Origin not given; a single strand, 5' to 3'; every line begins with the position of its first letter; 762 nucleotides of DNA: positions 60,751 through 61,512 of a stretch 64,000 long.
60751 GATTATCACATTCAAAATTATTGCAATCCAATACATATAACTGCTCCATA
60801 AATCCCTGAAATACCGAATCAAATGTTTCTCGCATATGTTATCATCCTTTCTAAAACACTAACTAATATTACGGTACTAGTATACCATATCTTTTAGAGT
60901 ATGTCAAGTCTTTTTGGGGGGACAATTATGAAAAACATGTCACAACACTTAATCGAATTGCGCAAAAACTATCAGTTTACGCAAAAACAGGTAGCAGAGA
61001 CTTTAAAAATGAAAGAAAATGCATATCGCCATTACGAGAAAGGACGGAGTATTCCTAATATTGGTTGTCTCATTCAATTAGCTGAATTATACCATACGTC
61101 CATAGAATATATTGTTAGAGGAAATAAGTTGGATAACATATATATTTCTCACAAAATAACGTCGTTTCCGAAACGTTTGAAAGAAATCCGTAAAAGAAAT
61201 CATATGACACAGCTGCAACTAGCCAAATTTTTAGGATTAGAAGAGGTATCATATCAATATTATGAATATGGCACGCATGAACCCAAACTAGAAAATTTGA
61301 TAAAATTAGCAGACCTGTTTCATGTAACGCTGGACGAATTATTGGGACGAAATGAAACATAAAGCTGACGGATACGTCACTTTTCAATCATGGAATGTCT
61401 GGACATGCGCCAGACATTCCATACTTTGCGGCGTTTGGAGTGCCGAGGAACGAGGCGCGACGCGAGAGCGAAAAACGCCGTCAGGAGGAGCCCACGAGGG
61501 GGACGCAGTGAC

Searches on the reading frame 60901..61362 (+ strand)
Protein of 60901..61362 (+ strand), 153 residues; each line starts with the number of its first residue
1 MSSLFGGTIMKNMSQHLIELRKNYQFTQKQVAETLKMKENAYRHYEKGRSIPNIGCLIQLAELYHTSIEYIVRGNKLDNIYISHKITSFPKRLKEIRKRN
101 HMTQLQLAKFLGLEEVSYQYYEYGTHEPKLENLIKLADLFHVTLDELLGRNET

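Call 20: search_protein_families(library=pfam, proteins=[window:60901-61362:+], max_evalue=0.01)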
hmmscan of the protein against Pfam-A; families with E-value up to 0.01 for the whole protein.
window:60901-61362:+ (153 aa): 5 families
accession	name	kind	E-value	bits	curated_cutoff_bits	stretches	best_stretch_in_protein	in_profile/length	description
PF01381.28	HTH_3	-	8.9e-25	86.9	23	2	93-147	1-55/55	Helix-turn-helix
PF12844.13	HTH_19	-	3.1e-18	65.9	30.2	2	19-75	6-62/64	Helix-turn-helix domain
PF13560.12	HTH_31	-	3e-15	56.7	27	2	16-67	5-57/64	Helix-turn-helix domain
PF15731.11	MqsA_antitoxin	-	6.7e-08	33.2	30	1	14-63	71-119/131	Antitoxin component of bacterial toxin-antitoxin system, MqsA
PF13443.12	HTH_26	-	3.3e-06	27.7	22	1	92-150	1-60/63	Cro/C1-type HTH DNA-binding domain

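Call 22: find_homologous_proteins(query=window:60901-61362:+, max_evalue=0.00001)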
Query window:60901-61362:+ (153 aa): 7 proteins with E <= 0.00001 among 38 candidates.
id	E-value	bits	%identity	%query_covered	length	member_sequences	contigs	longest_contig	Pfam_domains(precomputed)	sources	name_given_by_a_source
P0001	7.2e-85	300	97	94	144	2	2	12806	PF12844.14,PF01381.29,PF15731.12,PF13560.13,PF13443.13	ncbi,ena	-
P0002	6.7e-38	148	51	93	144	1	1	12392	PF12844.14,PF01381.29,PF15731.12,PF13560.13,PF13443.13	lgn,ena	-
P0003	9.6e-36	141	49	94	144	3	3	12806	PF12844.14,PF01381.29,PF15731.12,PF13560.13,PF13443.13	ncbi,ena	-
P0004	3.4e-33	132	49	93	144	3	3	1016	PF12844.14,PF01381.29,PF15731.12,PF13560.13,PF13443.13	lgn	-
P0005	3.6e-33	132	49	93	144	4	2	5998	PF12844.14,PF01381.29,PF15731.12,PF13560.13,PF13443.13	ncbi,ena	-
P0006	4.7e-31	126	48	92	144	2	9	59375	PF12844.14,PF01381.29,PF15731.12,PF07022.20,PF13560.13,PF13443.13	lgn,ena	-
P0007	1.1e-6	46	50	38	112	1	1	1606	PF12844.14,PF01381.29,PF13560.13,PF13443.13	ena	-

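Call 23: find_encoding_contigs(protein=P0001, flank=6000, max_places=6)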
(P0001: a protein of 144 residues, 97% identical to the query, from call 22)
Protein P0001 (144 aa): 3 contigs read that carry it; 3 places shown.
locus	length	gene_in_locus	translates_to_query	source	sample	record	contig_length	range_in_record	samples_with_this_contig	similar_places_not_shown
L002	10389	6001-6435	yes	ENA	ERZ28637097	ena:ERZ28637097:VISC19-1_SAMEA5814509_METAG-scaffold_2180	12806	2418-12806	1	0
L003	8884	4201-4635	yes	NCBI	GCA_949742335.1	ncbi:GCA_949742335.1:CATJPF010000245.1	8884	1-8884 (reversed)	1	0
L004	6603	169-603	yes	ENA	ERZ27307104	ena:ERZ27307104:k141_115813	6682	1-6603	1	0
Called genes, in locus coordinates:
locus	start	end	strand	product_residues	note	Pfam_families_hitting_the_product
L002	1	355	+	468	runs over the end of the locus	PF13085:Fer2_3 (faint), PF17651:Raco_middle, PF14574:RACo_C_ter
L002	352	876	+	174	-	PF10050:DUF2284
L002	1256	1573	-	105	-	PF06949:DUF1292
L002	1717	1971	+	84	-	-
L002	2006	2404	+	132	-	-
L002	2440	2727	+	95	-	-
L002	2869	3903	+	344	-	PF00294:PfkB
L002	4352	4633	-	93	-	-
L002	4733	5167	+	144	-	PF12844:HTH_19 (weak), PF15731:MqsA_antitoxin (weak), PF01381:HTH_3, PF12844:HTH_19, PF13560:HTH_31, PF01381:HTH_3, PF13443:HTH_26 (weak)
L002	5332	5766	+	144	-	PF15731:MqsA_antitoxin (faint), PF01381:HTH_3, PF12844:HTH_19, PF13560:HTH_31 (weak), PF01381:HTH_3, PF13443:HTH_26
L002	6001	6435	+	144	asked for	PF12844:HTH_19, PF13443:HTH_26 (faint), PF13560:HTH_31 (weak), PF15731:MqsA_antitoxin (faint), PF01381:HTH_3, PF12844:HTH_19 (weak), PF13560:HTH_31 (weak)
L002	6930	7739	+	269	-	PF00149:Metallophos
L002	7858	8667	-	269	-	PF03780:Asp23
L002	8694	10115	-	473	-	PF13396:PLDc_N (weak), PF13091:PLDc_2, PF00614:PLDc (weak), PF13091:PLDc_2, PF00614:PLDc (weak)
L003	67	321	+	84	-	-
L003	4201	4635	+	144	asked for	PF12844:HTH_19, PF13443:HTH_26 (faint), PF13560:HTH_31 (weak), PF15731:MqsA_antitoxin (faint), PF01381:HTH_3, PF12844:HTH_19 (weak), PF13560:HTH_31 (weak)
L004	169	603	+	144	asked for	PF12844:HTH_19, PF13443:HTH_26 (faint), PF13560:HTH_31 (weak), PF15731:MqsA_antitoxin (faint), PF01381:HTH_3, PF12844:HTH_19 (weak), PF13560:HTH_31 (weak)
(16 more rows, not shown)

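Call 24: find_encoding_contigs(protein=P0002, flank=6000, max_places=6)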
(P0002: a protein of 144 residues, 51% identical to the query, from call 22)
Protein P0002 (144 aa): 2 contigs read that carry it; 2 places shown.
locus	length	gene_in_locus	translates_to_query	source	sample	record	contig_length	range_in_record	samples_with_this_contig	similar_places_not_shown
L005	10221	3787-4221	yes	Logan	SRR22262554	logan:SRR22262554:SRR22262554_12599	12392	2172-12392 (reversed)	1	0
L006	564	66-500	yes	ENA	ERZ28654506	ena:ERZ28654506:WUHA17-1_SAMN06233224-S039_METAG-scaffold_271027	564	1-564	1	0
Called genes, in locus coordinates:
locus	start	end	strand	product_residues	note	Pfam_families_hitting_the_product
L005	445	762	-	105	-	PF06949:DUF1292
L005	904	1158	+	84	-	-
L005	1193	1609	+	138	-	-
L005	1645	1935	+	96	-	-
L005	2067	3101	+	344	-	PF00294:PfkB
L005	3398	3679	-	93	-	-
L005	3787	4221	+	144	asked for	PF15731:MqsA_antitoxin (faint), PF01381:HTH_3, PF12844:HTH_19, PF13560:HTH_31 (weak), PF01381:HTH_3, PF13443:HTH_26 (weak)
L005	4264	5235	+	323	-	PF00149:Metallophos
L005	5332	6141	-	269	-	PF03780:Asp23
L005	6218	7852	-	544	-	PF13396:PLDc_N (weak), PF13091:PLDc_2, PF00614:PLDc (weak), PF13091:PLDc_2, PF00614:PLDc (weak)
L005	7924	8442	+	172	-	PF12802:MarR_2, PF01047:MarR, PF13412:HTH_24 (weak)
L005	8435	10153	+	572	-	PF00664:ABC_membrane, PF00005:ABC_tran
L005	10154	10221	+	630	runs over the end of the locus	PF00664:ABC_membrane, PF02463:SMC_N (faint), PF00005:ABC_tran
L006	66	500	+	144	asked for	PF15731:MqsA_antitoxin (faint), PF01381:HTH_3, PF12844:HTH_19, PF13560:HTH_31 (weak), PF01381:HTH_3, PF13443:HTH_26 (weak)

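Call 25: find_encoding_contigs(protein=P0006, flank=6000, max_places=10)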
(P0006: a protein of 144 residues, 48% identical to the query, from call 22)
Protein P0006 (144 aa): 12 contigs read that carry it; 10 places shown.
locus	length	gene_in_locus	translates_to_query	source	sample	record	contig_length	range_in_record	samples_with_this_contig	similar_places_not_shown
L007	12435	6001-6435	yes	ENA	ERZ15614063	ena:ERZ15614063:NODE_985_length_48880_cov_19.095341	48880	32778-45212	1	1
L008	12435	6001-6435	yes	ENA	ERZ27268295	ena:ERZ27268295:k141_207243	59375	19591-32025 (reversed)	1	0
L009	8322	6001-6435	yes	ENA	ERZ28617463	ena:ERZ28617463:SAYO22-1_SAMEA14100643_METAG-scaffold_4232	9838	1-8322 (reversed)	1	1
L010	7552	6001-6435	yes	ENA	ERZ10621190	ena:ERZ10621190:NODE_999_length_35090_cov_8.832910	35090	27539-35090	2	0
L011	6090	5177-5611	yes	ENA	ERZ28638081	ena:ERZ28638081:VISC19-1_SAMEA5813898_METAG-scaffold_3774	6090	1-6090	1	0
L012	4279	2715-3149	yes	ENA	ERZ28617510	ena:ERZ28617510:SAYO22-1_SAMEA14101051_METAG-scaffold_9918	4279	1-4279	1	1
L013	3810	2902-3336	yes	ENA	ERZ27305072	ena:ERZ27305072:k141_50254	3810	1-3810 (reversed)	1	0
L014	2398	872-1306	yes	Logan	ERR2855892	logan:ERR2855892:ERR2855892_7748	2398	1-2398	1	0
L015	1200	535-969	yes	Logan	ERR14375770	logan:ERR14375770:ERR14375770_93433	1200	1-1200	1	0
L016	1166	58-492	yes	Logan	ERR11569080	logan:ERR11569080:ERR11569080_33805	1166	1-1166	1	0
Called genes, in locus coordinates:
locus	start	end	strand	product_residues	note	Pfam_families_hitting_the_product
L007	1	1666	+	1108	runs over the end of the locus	PF07581:Glug (faint), PF00395:SLH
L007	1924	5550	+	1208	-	PF13540:RCC1_2, PF25390:WD40_RLD, PF00415:RCC1, PF13540:RCC1_2, PF00415:RCC1, PF13540:RCC1_2, PF25390:WD40_RLD, PF00415:RCC1, +4 more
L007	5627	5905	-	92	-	-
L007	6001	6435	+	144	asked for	PF12844:HTH_19, PF13443:HTH_26 (faint), PF13560:HTH_31 (weak), PF15731:MqsA_antitoxin (faint), PF01381:HTH_3, PF13560:HTH_31, PF01381:HTH_3, PF12844:HTH_19 (weak), +1 more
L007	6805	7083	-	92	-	-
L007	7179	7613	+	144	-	PF12844:HTH_19, PF13443:HTH_26 (faint), PF13560:HTH_31 (weak), PF15731:MqsA_antitoxin (faint), PF01381:HTH_3, PF13560:HTH_31, PF01381:HTH_3, PF12844:HTH_19 (weak), +1 more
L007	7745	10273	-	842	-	PF00521:DNA_topoisoIV, PF03989:DNA_gyraseA_C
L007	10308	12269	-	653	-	PF02518:HATPase_c, PF00204:DNA_gyraseB, PF01751:Toprim, PF00986:DNA_gyraseB_C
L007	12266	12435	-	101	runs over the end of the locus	PF04025:RemA-like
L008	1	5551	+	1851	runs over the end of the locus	-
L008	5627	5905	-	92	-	-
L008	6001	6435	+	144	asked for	PF12844:HTH_19, PF13443:HTH_26 (faint), PF13560:HTH_31 (weak), PF15731:MqsA_antitoxin (faint), PF01381:HTH_3, PF13560:HTH_31, PF01381:HTH_3, PF12844:HTH_19 (weak), +1 more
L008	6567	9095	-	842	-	PF00521:DNA_topoisoIV, PF03989:DNA_gyraseA_C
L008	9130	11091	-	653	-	PF02518:HATPase_c, PF00204:DNA_gyraseB, PF01751:Toprim, PF00986:DNA_gyraseB_C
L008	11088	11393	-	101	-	PF04025:RemA-like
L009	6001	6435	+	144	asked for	PF12844:HTH_19, PF13443:HTH_26 (faint), PF13560:HTH_31 (weak), PF15731:MqsA_antitoxin (faint), PF01381:HTH_3, PF13560:HTH_31, PF01381:HTH_3, PF12844:HTH_19 (weak), +1 more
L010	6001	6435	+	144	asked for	PF12844:HTH_19, PF13443:HTH_26 (faint), PF13560:HTH_31 (weak), PF15731:MqsA_antitoxin (faint), PF01381:HTH_3, PF13560:HTH_31, PF01381:HTH_3, PF12844:HTH_19 (weak), +1 more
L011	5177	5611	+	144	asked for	PF12844:HTH_19, PF13443:HTH_26 (faint), PF13560:HTH_31 (weak), PF15731:MqsA_antitoxin (faint), PF01381:HTH_3, PF13560:HTH_31, PF01381:HTH_3, PF12844:HTH_19 (weak), +1 more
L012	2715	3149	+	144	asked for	PF12844:HTH_19, PF13443:HTH_26 (faint), PF13560:HTH_31 (weak), PF15731:MqsA_antitoxin (faint), PF01381:HTH_3, PF13560:HTH_31, PF01381:HTH_3, PF12844:HTH_19 (weak), +1 more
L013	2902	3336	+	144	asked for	PF12844:HTH_19, PF13443:HTH_26 (faint), PF13560:HTH_31 (weak), PF15731:MqsA_antitoxin (faint), PF01381:HTH_3, PF13560:HTH_31, PF01381:HTH_3, PF12844:HTH_19 (weak), +1 more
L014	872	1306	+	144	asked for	PF12844:HTH_19, PF13443:HTH_26 (faint), PF13560:HTH_31 (weak), PF15731:MqsA_antitoxin (faint), PF01381:HTH_3, PF13560:HTH_31, PF01381:HTH_3, PF12844:HTH_19 (weak), +1 more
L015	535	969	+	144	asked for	PF12844:HTH_19, PF13443:HTH_26 (faint), PF13560:HTH_31 (weak), PF15731:MqsA_antitoxin (faint), PF01381:HTH_3, PF13560:HTH_31, PF01381:HTH_3, PF12844:HTH_19 (weak), +1 more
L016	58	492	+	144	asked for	PF12844:HTH_19, PF13443:HTH_26 (faint), PF13560:HTH_31 (weak), PF15731:MqsA_antitoxin (faint), PF01381:HTH_3, PF13560:HTH_31, PF01381:HTH_3, PF12844:HTH_19 (weak), +1 more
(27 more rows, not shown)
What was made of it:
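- Cassette and unit copy number vary, and the cassette sits at unrelated sites in different genera (calls 23-25).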

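Call 46: search_protein_families(library=phrogs, proteins=[window:60901-61362:+, L007:5627-5905:-], max_evalue=0.1)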
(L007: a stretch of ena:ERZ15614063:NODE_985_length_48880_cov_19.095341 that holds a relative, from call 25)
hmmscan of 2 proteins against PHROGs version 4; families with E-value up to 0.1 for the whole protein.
window:60901-61362:+ (153 aa): 43 families (the best 25 are shown)
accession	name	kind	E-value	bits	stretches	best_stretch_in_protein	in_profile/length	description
phrog_8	-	transcription regulation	1.9e-32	114.1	2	88-153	76-141/346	transcriptional regulator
phrog_3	-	transcription regulation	9.6e-22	79.3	2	85-151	85-149/430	transcriptional repressor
phrog_4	-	transcription regulation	5.4e-18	66.1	2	86-151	134-195/400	transcriptional repressor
phrog_2967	-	transcription regulation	3e-15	57.4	2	87-150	9-72/225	transcriptional regulator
phrog_4836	-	transcription regulation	2.1e-12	48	2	10-77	73-140/194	CII-like regulator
phrog_5823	-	transcription regulation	3.9e-12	47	2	86-151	4-70/404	transcriptional regulator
phrog_2439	-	transcription regulation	6.6e-12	46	2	88-145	7-64/367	transcriptional regulator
phrog_1994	-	DNA, RNA and nucleotide metabolism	1.5e-11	45.5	2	91-150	2-61/170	DNA binding protein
phrog_147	-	transcription regulation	1.6e-11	45.5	2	88-140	4-59/100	transcriptional regulator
phrog_2104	-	unknown function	1.8e-10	41.9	2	78-136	29-87/103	-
phrog_2328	-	transcription regulation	1.1e-09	39.2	2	15-75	18-78/128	transcriptional repressor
phrog_7241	-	transcription regulation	2.4e-09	38.3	2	93-148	66-121/122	transcriptional regulator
phrog_7950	-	transcription regulation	2.1e-07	31.9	1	15-47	10-42/68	transcriptional repressor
phrog_1373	-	transcription regulation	7.5e-07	30.3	1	90-150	65-125/166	transcriptional regulator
phrog_14076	-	transcription regulation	1.1e-06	30.1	1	90-130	15-56/86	transcriptional regulator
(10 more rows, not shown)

L007:5627-5905:- (92 aa): 1 family
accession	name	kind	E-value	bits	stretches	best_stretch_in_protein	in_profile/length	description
phrog_28204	-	unknown function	0.052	14.9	1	25-89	25-92/95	-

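Call 47: search_protein_families(library=padloc, proteins=[window:60901-61362:+, L007:5627-5905:-], max_evalue=0.1)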
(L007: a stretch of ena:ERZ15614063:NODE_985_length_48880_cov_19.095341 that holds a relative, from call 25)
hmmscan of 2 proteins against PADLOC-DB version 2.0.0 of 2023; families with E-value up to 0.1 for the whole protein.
window:60901-61362:+ (153 aa): 20 families
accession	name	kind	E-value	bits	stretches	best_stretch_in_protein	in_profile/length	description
PDLC04142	capH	-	9.8e-16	56.7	2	85-152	3-70/103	capH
PDLC03945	RmrA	-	5.2e-14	50.2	2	15-80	5-70/394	-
PDLC02926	HTH_VI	-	6.7e-14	49.9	2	91-147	4-60/92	-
PDLC03952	RmrA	-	1.7e-13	48.2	2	89-140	23-74/395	-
PDLC03954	RmrA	-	2.1e-13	48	2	13-76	11-74/380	-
PDLC03951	RmrA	-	9.1e-12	42.6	2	86-145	5-65/400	-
PDLC03949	RmrA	-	6.2e-11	39.8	2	90-143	4-57/363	-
PDLC03947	RmrA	-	8.1e-11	39.4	2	13-76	12-75/383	-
PDLC03956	RmrA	-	1.5e-08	32.1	2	89-145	9-66/399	-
PDLC03944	RmrA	-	5.8e-08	30.2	2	90-139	8-57/384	-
PDLC03667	Control_protein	-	2.3e-07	29.1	1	89-144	2-61/101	control protein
PDLC03948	RmrA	-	2.6e-07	27.8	2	90-139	10-59/397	-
PDLC04775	PDC-M69A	-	7.4e-07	27.7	2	10-104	5-96/113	-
PDLC03665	Control_protein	-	1.1e-06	26.8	1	88-151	8-72/77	control protein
PDLC03946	RmrA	-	7.5e-06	22.9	1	91-140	5-54/357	-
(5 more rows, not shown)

L007:5627-5905:- (92 aa): 1 family
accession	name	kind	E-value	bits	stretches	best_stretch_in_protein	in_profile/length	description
PDLC03553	REase_II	-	0.0073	13.1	1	21-63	363-404/527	Type II restriction enzyme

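Call 48: search_protein_families(library=ncbifam, proteins=[window:60901-61362:+, L007:5627-5905:-], max_evalue=0.1)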
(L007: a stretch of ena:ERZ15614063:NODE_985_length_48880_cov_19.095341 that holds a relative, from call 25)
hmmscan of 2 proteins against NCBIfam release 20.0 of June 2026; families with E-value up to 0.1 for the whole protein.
window:60901-61362:+ (153 aa): 17 families
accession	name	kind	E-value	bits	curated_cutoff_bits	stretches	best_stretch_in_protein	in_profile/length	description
NF041951.1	phage_RstR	subfamily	1.7e-32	111.9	80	2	88-152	2-66/108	RstR family transcriptional repressor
NF052239.1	antitox_spr1629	equivalog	1.1e-13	51.1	335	2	91-144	5-58/377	spr1629 family repressor/antitoxin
TIGR03830.1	CxxCG_CxxCG_HTH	subfamily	2.1e-13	50.2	61.8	2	14-53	67-106/127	type II TA system antitoxin MqsA family protein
NF007257.0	PRK09706.1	subfamily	4.1e-12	46.1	101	2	88-141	5-58/135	transcriptional repressor DicA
TIGR03070.1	couple_hipB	subfamily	1.5e-10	40.8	71.65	2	12-62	2-52/58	type II toxin-antitoxin system Y4mF family antitoxin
NF047948.1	male_kill_WMK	equivalog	4.6e-10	39.4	300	2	8-99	158-248/300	WO male-killing family protein Wmk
NF007408.0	PRK09943.1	equivalog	3.8e-08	33.1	211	2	87-150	6-69/185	HTH-type transcriptional regulator PuuR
TIGR00270.2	TIGR00270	equivalog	4.7e-08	33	110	2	86-146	73-133/159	multiprotein bridging factor aMBF1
NF003162.0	PRK04140.1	equivalog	5.7e-08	32.1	263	2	91-144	129-182/317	transcriptional regulator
NF041575.1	antitoxPezA_Strep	equivalog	2.8e-07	30.6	290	1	91-150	4-63/158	type II toxin-antitoxin system antitoxin PezA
NF006015.0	PRK08154.1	subfamily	1.2e-05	24.6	204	1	87-152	29-94/314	anaerobic benzoate catabolism transcriptional regulator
NF047542.1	telomere_Tap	equivalog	1.4e-05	24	600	1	20-53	25-58/695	telomere-associated protein Tap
NF007271.0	PRK09726.1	equivalog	2.2e-05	24.4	79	1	90-140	14-64/88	type II toxin-antitoxin system antitoxin HipB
NF040522.1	VC1465_fam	subfamily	0.00069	19.7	70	1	20-50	4-34/111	VC1465 family Xer recombination activation factor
NF049845.1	Xre_ParS_antitoxin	subfamily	0.0017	18.5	90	0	17-69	7-62/112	type II RES/Xre toxin-antitoxin system antitoxin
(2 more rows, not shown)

L007:5627-5905:- (92 aa): 1 family
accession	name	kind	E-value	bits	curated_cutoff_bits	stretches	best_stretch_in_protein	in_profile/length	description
NF000224.3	AAC_6p_Acine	exception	0.04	13.9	225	1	8-84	6-82/146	AAC(6')-Ighjkrstuvwx family aminoglycoside N-acetyltransferase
